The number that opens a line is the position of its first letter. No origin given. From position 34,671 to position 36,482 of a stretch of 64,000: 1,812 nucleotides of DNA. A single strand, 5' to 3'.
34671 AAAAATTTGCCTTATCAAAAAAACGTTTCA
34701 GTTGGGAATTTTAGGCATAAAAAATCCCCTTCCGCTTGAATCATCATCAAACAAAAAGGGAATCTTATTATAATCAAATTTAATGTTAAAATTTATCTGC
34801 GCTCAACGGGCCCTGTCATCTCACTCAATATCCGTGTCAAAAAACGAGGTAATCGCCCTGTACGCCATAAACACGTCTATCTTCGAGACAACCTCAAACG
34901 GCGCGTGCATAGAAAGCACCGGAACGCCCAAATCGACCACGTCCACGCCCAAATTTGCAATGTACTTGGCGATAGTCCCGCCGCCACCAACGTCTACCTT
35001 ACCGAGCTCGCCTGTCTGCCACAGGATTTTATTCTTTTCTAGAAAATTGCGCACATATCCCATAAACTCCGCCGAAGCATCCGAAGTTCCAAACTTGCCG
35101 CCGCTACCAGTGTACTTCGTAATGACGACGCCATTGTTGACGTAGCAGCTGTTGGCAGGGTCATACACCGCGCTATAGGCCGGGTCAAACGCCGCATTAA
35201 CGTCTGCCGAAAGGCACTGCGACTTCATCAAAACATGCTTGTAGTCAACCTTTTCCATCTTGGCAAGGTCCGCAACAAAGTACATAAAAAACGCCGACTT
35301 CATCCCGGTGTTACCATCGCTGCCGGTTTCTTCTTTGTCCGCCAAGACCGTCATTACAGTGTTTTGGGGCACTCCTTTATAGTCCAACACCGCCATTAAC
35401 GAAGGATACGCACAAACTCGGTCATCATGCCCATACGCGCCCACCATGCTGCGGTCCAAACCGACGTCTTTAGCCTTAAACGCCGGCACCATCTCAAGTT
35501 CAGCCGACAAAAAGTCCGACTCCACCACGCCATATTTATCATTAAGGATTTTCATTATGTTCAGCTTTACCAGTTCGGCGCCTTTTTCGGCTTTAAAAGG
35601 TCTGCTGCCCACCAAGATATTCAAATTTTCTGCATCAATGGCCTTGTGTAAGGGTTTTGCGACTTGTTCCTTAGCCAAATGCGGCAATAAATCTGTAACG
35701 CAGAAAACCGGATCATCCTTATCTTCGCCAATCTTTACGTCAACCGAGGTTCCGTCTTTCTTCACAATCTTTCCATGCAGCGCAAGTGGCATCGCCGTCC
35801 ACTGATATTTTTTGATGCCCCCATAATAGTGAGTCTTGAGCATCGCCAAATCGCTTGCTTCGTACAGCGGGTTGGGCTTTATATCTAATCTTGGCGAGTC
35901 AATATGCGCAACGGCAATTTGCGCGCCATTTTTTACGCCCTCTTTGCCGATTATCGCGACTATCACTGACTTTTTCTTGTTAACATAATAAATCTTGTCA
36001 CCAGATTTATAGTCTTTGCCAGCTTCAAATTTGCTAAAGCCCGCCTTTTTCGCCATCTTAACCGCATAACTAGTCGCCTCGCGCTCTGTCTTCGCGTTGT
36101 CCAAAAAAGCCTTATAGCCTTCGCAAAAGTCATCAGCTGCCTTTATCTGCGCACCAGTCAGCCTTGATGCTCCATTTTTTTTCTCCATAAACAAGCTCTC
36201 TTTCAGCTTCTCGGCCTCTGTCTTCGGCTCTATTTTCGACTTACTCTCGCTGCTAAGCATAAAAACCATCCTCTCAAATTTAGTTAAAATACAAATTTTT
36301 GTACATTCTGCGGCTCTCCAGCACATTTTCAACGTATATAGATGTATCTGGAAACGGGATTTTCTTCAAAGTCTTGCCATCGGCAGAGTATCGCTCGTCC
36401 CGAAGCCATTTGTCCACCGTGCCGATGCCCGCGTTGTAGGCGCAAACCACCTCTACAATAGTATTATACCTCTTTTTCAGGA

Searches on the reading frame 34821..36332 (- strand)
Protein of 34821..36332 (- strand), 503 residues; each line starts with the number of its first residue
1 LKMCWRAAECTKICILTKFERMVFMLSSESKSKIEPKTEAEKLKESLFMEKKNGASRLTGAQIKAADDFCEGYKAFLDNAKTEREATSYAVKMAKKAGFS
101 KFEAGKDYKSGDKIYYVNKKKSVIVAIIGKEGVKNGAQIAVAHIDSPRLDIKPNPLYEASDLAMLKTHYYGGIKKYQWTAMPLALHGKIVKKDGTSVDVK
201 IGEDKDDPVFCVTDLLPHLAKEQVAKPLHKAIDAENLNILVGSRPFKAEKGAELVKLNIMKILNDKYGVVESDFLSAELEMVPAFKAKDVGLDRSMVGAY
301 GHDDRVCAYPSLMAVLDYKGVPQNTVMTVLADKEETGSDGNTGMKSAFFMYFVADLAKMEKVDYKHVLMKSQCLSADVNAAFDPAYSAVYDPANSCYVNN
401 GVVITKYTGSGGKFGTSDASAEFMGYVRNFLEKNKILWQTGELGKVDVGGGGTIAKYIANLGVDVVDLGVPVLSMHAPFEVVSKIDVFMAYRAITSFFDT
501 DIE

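Call 20: search_protein_families(library=pfam, proteins=[window:34821-36332:-], max_evalue=0.00001)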
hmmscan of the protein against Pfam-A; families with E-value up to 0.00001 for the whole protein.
window:34821-36332:- (503 aa): 1 family
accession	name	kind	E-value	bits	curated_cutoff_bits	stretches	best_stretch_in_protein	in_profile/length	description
PF02127.20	Peptidase_M18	-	5.2e-85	286.3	24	1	76-498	1-432/432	Aminopeptidase I zinc metalloprotease (M18)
